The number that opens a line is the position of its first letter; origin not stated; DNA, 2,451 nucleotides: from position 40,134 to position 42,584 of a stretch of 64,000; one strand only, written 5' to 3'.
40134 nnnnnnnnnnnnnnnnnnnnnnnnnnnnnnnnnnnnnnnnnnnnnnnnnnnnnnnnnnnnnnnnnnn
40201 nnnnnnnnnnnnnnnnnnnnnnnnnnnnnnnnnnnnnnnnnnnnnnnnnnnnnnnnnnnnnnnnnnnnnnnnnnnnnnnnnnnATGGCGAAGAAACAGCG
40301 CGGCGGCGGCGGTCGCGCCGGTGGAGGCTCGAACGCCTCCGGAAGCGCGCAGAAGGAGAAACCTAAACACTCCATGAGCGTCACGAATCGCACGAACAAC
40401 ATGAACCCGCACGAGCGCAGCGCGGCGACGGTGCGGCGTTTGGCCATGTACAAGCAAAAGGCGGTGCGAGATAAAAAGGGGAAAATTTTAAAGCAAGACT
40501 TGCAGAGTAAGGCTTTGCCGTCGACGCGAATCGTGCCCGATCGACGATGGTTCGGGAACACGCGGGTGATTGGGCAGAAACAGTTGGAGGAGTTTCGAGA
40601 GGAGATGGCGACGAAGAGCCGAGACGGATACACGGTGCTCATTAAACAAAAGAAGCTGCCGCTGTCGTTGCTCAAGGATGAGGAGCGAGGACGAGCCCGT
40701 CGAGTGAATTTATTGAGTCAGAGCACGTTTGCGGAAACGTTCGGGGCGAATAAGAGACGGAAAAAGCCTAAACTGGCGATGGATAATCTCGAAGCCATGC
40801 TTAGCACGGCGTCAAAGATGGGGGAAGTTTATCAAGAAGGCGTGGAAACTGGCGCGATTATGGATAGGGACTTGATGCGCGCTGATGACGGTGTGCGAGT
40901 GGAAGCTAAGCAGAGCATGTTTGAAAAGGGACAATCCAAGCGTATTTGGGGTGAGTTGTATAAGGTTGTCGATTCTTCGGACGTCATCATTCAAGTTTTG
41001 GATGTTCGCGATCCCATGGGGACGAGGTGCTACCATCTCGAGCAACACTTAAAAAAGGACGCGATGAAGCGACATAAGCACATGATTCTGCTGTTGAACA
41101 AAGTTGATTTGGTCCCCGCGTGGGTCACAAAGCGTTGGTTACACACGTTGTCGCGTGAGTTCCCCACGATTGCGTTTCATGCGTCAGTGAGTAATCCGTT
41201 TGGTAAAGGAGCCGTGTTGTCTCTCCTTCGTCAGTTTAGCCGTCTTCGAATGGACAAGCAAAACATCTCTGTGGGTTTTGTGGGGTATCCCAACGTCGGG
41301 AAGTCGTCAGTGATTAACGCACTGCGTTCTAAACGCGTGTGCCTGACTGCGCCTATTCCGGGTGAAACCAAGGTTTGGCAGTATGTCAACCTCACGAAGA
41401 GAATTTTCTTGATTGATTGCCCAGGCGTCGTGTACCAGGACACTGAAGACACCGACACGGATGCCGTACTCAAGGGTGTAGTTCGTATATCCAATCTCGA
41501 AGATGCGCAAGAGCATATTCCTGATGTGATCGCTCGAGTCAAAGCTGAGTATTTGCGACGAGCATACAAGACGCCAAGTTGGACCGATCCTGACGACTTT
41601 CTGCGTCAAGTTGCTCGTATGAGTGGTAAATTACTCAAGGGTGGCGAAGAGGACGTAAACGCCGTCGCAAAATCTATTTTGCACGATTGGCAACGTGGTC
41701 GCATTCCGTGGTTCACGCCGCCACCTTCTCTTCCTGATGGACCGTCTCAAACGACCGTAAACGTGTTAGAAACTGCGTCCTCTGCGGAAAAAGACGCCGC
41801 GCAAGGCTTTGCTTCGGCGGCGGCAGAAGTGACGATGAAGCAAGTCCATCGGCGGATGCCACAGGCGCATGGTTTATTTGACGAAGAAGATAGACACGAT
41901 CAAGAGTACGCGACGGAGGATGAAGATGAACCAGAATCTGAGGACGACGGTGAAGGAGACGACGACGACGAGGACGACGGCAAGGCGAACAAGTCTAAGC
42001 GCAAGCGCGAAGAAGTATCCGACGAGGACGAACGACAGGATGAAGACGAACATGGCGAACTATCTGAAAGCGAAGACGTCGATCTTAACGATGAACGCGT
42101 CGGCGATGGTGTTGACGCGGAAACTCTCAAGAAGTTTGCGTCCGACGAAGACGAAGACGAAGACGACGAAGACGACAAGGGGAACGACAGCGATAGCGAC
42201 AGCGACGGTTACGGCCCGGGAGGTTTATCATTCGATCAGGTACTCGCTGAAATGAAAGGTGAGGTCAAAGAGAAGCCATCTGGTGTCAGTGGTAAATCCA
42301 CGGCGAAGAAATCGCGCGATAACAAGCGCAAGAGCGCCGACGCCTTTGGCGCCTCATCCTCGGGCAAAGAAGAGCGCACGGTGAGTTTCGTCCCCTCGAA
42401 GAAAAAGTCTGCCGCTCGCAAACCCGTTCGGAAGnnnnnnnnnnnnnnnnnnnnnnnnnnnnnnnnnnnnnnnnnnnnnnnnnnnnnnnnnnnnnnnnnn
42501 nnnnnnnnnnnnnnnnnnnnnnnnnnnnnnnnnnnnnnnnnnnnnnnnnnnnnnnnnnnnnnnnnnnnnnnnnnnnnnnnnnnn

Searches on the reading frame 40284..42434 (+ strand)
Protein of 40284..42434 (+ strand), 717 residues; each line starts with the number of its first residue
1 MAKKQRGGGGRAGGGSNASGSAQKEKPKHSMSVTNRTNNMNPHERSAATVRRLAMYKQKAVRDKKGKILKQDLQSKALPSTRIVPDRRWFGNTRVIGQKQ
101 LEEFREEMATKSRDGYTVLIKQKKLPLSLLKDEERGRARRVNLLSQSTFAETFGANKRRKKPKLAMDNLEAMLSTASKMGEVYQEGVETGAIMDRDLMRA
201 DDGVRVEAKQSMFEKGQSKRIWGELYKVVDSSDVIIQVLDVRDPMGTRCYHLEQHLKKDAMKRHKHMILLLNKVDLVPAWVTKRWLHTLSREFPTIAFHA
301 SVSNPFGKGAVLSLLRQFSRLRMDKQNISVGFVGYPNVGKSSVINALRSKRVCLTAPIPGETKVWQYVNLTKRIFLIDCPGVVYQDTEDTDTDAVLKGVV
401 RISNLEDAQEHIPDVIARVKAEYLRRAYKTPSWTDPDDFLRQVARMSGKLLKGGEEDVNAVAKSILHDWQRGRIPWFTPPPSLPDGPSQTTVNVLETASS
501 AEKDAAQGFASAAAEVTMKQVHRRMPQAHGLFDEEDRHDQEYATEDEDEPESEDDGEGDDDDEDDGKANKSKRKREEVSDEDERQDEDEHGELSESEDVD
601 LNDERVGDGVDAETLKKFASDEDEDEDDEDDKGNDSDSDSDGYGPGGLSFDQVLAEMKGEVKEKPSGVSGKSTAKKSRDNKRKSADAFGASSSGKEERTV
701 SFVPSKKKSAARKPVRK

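Call 48: find_homologous_proteins(query=window:40284-42434:+, max_evalue=1e-100)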
Query window:40284-42434:+ (717 aa): 5948 proteins with E <= 1e-100 among 8000 candidates; the best 120 are listed.
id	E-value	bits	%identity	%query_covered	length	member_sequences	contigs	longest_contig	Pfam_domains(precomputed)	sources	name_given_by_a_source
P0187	0.0e+0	1594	100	100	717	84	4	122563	PF01926.30,PF08153.18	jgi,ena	-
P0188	0.0e+0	1558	98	100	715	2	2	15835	PF01926.30,PF08153.18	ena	-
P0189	0.0e+0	1558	98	100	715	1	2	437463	PF01926.30,PF08153.18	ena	-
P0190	0.0e+0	1415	100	88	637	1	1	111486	PF01926.30,PF08153.18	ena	-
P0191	0.0e+0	1343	85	97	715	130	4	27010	PF01926.30,PF08153.18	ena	-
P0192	0.0e+0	1281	81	98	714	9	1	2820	PF01926.30,PF02421.25,PF08153.18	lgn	-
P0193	0.0e+0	1277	82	96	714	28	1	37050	PF01926.30,PF08153.18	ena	-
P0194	0.0e+0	1266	82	96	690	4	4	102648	PF01926.30,PF02421.25,PF08153.18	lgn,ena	-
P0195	0.0e+0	1259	99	78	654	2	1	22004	PF01926.30,PF08153.18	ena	-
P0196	0.0e+0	1236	78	100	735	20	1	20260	PF01926.30,PF08153.18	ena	-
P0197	1.7e-292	990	66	99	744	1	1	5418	PF01926.30,PF02421.25,PF08153.18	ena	-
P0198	3.3e-288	976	62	99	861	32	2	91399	PF01926.30,PF08153.18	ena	-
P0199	3.1e-286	970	72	72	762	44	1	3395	PF01926.30,PF08153.18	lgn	-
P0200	1.4e-284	964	64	93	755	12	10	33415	PF01926.30,PF08153.18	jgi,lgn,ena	jgi:nuclear GTP-binding protein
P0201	1.5e-283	961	63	96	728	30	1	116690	PF01926.30,PF02421.25,PF08153.18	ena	-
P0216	4.3e-272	923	60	96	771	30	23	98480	PF01926.30,PF08153.18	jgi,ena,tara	tara:strand:- start:5019 stop:7334 length:2316 start_codon:yes stop_codon:yes gene_type:complete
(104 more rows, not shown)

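Call 51: find_encoding_contigs(protein=P0196, flank=5000, max_places=2)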
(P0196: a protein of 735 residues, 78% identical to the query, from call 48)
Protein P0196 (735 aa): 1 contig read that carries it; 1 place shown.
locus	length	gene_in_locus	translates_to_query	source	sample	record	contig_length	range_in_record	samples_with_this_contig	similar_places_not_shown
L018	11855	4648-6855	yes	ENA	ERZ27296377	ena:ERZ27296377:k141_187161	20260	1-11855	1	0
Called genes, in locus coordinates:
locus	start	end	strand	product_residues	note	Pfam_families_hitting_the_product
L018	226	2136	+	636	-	PF03457:HA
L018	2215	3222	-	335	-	PF13398:Peptidase_M50B (weak), PF02163:Peptidase_M50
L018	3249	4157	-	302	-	-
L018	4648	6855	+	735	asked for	PF08153:NGP1NT, PF01926:MMR_HSR1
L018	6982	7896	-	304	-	PF16166:TIC20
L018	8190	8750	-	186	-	PF00235:Profilin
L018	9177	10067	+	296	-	PF03798:TRAM_LAG1_CLN8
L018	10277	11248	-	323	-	PF00091:Tubulin, PF12327:FtsZ_C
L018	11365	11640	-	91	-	-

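Call 52: find_encoding_contigs(protein=P0200, flank=5000, max_places=1)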
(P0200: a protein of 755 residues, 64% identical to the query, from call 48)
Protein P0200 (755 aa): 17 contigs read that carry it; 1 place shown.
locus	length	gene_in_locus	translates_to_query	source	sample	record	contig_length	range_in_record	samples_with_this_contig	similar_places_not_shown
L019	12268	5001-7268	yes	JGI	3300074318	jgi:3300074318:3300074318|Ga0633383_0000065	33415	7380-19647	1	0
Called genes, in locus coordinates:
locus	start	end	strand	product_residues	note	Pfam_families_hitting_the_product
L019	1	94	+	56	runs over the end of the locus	-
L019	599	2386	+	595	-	PF03457:HA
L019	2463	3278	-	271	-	PF02163:Peptidase_M50 (weak)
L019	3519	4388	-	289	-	-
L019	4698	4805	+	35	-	-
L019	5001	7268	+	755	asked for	PF08153:NGP1NT, PF01926:MMR_HSR1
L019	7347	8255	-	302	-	PF16166:TIC20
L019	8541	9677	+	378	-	-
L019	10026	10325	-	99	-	PF00235:Profilin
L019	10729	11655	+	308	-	PF03798:TRAM_LAG1_CLN8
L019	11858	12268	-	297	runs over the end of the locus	PF00091:Tubulin, PF12327:FtsZ_C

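Call 53: find_encoding_contigs(protein=P0216, flank=5000, max_places=1)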
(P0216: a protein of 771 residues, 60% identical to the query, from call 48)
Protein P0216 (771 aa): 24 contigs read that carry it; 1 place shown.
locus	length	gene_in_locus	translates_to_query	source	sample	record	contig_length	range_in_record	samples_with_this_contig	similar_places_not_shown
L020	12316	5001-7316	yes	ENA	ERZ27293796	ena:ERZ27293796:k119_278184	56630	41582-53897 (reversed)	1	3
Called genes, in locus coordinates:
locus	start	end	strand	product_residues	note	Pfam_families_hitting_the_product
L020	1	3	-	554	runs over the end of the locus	PF13532:2OG-FeII_Oxy_2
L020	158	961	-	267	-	PF24796:WDR55, PF24807:WD40_CDC20-Fz, PF24814:WD40_Prp19, PF24817:WD40_WDHD1_1st, PF25168:Beta-prop_WDR36-Utp21_2nd, PF25171:Beta-prop_WDR36-Utp21_1st, PF25172:Beta-prop_WDR3_2nd, PF25173:Beta-prop_WDR3_1st, +33 more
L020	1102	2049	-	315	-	PF23381:Beta-prop_IFT122_1st, PF24814:WD40_Prp19 (weak), PF25174:Beta-prop_THOC3, PF25175:Beta-prop_WDR5, PF00400:WD40, PF24782:WD40_MABP1-WDR62_2nd (weak), PF24805:EIF3I (weak), PF25173:Beta-prop_WDR3_1st, +2 more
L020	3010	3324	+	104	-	-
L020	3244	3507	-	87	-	-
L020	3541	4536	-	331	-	-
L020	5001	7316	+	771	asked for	PF08153:NGP1NT, PF01926:MMR_HSR1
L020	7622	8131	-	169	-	PF16166:TIC20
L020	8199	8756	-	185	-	-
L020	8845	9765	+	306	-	-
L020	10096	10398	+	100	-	PF03798:TRAM_LAG1_CLN8 (weak)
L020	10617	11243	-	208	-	PF12327:FtsZ_C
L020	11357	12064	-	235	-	PF00091:Tubulin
